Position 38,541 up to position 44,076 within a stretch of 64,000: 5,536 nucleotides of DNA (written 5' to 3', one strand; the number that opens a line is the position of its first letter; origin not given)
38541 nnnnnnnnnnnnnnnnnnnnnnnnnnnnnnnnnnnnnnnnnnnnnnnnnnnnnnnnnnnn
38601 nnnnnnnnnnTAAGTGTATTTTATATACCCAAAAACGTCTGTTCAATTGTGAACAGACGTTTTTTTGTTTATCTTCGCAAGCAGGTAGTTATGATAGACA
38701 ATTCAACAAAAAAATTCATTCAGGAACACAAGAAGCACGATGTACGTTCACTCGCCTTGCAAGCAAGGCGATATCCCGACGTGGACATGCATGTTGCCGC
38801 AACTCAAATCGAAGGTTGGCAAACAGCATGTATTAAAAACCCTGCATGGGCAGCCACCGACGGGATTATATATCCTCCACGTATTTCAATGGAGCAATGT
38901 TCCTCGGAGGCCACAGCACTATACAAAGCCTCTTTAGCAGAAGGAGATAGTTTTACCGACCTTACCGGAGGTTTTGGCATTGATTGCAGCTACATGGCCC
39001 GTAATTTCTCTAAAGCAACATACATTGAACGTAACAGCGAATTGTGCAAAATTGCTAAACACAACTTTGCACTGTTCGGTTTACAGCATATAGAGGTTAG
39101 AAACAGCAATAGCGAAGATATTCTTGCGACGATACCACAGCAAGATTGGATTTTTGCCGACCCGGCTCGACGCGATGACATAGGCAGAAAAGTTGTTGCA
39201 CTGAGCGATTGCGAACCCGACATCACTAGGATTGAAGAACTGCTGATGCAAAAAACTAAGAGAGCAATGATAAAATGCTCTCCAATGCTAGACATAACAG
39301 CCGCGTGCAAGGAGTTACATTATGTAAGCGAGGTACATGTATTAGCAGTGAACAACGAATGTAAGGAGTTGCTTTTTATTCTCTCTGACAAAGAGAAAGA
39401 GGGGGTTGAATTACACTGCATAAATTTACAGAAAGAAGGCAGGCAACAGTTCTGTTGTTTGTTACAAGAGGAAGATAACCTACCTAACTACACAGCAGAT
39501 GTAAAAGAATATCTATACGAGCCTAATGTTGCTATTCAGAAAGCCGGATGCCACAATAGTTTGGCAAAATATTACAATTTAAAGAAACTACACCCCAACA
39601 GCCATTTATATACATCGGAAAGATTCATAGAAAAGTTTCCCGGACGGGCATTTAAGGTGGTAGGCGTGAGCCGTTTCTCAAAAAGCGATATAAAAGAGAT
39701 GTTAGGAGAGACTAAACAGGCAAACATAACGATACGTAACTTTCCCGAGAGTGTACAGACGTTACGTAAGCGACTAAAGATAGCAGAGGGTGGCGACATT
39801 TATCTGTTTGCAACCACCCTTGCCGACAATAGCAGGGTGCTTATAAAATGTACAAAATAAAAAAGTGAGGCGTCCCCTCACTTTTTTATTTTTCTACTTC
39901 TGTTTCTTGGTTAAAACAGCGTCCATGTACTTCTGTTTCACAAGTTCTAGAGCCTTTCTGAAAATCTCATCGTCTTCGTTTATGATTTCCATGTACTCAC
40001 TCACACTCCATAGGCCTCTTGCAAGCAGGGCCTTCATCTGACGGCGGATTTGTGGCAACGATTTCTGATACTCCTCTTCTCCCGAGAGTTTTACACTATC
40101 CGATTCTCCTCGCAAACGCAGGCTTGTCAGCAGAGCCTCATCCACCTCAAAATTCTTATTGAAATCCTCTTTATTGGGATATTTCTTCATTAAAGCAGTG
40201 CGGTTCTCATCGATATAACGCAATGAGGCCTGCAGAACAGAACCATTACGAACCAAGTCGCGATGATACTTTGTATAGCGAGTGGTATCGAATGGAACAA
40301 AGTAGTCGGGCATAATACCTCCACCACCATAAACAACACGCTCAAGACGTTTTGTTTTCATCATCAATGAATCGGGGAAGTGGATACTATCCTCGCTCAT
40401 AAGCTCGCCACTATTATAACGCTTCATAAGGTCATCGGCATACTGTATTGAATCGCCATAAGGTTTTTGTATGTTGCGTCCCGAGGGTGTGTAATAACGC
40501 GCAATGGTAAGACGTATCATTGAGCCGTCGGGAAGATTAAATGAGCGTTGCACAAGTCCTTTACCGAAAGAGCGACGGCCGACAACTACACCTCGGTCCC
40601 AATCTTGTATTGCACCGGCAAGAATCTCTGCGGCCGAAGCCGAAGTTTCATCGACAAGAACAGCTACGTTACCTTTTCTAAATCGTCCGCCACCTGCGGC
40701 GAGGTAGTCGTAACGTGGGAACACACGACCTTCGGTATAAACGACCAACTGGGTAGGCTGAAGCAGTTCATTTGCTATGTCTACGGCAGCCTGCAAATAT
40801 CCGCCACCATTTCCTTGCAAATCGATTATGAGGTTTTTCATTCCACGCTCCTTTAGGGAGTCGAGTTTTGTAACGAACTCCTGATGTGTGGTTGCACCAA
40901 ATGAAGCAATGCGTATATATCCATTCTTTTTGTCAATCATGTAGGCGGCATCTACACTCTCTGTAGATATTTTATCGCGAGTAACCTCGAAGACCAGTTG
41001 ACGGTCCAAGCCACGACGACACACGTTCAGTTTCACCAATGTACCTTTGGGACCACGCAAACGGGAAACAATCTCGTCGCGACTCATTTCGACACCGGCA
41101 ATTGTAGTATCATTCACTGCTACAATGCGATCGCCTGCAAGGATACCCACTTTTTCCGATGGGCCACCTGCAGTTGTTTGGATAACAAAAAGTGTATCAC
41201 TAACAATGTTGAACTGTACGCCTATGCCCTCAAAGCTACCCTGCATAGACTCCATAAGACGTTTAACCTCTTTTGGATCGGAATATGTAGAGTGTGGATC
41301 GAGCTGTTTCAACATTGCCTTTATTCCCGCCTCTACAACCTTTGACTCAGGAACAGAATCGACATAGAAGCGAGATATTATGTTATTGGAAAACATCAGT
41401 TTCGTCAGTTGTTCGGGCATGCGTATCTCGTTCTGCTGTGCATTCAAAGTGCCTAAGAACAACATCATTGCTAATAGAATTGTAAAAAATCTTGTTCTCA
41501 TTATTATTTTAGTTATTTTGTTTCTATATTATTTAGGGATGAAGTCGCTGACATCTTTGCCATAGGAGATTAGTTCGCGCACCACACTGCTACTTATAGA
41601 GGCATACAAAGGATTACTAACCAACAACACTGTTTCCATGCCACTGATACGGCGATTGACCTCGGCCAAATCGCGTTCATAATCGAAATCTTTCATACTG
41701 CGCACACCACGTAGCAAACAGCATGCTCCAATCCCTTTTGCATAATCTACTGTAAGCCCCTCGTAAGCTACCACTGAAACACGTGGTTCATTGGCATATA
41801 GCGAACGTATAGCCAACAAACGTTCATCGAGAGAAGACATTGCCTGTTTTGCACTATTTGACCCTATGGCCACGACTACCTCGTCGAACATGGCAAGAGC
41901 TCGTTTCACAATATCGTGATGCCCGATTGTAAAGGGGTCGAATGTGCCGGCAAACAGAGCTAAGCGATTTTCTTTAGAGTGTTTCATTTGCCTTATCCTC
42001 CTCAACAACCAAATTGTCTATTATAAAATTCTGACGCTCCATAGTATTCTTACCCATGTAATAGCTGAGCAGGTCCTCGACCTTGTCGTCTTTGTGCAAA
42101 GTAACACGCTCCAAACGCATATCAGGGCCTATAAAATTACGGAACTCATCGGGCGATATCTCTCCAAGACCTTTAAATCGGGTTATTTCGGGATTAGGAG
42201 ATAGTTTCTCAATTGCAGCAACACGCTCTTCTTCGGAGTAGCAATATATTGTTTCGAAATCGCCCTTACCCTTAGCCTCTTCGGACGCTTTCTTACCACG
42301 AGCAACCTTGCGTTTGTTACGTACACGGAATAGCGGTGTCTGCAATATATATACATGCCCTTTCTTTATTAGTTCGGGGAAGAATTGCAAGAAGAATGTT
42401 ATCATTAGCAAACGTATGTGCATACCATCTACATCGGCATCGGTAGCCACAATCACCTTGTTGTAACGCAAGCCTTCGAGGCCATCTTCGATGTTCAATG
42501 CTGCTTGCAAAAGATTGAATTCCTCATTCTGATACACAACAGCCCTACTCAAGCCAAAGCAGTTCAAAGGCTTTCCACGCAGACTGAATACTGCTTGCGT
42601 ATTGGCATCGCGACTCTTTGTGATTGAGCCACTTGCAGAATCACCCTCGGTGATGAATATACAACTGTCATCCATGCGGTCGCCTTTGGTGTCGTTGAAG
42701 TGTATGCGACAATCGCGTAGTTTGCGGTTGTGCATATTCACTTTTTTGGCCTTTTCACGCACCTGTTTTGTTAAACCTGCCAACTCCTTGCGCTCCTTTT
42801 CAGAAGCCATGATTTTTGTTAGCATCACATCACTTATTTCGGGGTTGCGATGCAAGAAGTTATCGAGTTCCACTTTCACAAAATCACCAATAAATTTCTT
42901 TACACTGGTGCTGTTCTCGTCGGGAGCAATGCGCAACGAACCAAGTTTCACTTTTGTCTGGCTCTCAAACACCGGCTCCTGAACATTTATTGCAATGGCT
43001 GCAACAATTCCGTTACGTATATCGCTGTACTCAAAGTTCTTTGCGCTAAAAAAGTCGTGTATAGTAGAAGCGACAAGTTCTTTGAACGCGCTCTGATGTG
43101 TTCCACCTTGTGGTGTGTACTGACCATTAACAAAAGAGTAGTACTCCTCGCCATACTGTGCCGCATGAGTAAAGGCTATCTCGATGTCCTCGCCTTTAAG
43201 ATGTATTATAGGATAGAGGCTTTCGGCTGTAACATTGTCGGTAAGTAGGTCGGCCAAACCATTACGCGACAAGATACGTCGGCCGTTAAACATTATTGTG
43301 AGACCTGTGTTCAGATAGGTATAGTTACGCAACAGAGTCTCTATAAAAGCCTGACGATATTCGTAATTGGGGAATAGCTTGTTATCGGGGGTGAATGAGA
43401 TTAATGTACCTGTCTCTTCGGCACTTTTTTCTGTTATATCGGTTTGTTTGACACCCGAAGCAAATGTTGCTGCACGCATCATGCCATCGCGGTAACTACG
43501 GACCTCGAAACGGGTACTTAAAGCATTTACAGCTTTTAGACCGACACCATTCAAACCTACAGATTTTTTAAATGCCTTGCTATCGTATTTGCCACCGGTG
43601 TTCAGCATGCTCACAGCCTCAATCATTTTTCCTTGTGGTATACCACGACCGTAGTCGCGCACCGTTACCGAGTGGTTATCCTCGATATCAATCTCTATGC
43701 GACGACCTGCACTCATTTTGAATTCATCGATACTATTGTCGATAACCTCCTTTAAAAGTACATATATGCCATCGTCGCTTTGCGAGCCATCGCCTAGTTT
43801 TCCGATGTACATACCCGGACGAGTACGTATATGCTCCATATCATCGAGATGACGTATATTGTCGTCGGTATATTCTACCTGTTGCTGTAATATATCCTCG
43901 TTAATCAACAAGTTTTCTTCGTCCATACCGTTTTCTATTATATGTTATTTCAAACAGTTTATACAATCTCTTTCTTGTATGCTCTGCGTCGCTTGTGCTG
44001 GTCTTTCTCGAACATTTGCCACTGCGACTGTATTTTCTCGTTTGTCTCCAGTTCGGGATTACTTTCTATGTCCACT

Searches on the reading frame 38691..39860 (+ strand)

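Call 67: search_protein_families(library=pfam, proteins=[window:38691-39860:+], max_evalue=0.0001)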
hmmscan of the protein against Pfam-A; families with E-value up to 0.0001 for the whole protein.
window:38691-39860:+ (389 aa): 2 families
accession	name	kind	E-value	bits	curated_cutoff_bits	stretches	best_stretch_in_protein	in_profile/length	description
PF22013.1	PG_1098_Fer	-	7.3e-22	77.4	27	1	274-317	1-44/44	PG_1098 ferredoxin-like domain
PF18096.6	Thump_like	-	2.3e-18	66.3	26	1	318-389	1-78/78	THUMP domain-like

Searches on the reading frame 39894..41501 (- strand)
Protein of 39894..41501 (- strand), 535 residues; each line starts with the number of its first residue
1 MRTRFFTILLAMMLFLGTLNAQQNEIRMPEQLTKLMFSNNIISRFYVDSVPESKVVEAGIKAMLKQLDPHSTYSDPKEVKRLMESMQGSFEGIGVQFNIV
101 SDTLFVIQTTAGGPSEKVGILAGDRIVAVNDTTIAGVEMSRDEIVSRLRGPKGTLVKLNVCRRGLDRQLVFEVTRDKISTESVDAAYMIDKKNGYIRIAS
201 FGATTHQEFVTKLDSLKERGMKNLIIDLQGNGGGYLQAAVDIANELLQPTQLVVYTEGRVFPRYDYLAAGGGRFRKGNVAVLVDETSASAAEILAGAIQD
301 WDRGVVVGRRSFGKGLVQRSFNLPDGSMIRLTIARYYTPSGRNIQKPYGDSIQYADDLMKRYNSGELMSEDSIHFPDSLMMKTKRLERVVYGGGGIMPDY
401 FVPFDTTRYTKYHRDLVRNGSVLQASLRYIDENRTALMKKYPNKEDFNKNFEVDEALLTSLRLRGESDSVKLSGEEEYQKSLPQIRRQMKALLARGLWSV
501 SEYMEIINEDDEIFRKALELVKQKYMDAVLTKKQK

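Call 67: search_protein_families(library=pfam, proteins=[window:39894-41501:-], max_evalue=0.0001)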
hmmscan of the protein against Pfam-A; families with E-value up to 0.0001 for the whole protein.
window:39894-41501:- (535 aa): 5 families
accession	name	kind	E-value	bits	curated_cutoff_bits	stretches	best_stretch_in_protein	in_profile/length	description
PF03572.23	Peptidase_S41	-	1.6e-50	171.4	24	1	194-346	3-156/165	Peptidase family S41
PF17820.7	PDZ_6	-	1.8e-09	37.7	27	1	111-162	7-54/54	PDZ domain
PF13180.12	PDZ_2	-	3.9e-09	37.1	27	1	92-169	2-76/80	PDZ domain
PF00595.29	PDZ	-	1.2e-08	35.6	23.2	1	91-160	10-80/81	PDZ domain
PF22694.1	CtpB_N-like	-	3e-07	31.2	27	1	25-75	32-82/85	Activating protease CtpB N-terminal domain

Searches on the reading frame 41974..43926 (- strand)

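Call 67: search_protein_families(library=pfam, proteins=[window:41974-43926:-], max_evalue=0.0001)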
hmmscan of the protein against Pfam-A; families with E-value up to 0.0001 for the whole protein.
window:41974-43926:- (650 aa): 5 families
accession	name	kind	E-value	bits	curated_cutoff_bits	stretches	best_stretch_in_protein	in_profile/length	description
PF00204.31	DNA_gyraseB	-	2.2e-26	92.8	27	1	242-381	22-166/173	DNA gyrase B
PF01751.28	Toprim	-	5.9e-15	55.7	23.1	1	423-529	2-95/96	Toprim domain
PF02518.31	HATPase_c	-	8.8e-11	42.7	26.4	1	52-181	4-108/111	Histidine kinase-, DNA gyrase B-, and HSP90-like ATPase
PF00986.26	DNA_gyraseB_C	-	1.8e-08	34.9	29.8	1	578-635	3-62/63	DNA gyrase B subunit, carboxyl terminus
PF13589.12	HATPase_c_3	-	6.6e-07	29.9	25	1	58-160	7-108/137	Histidine kinase-, DNA gyrase B-, and HSP90-like ATPase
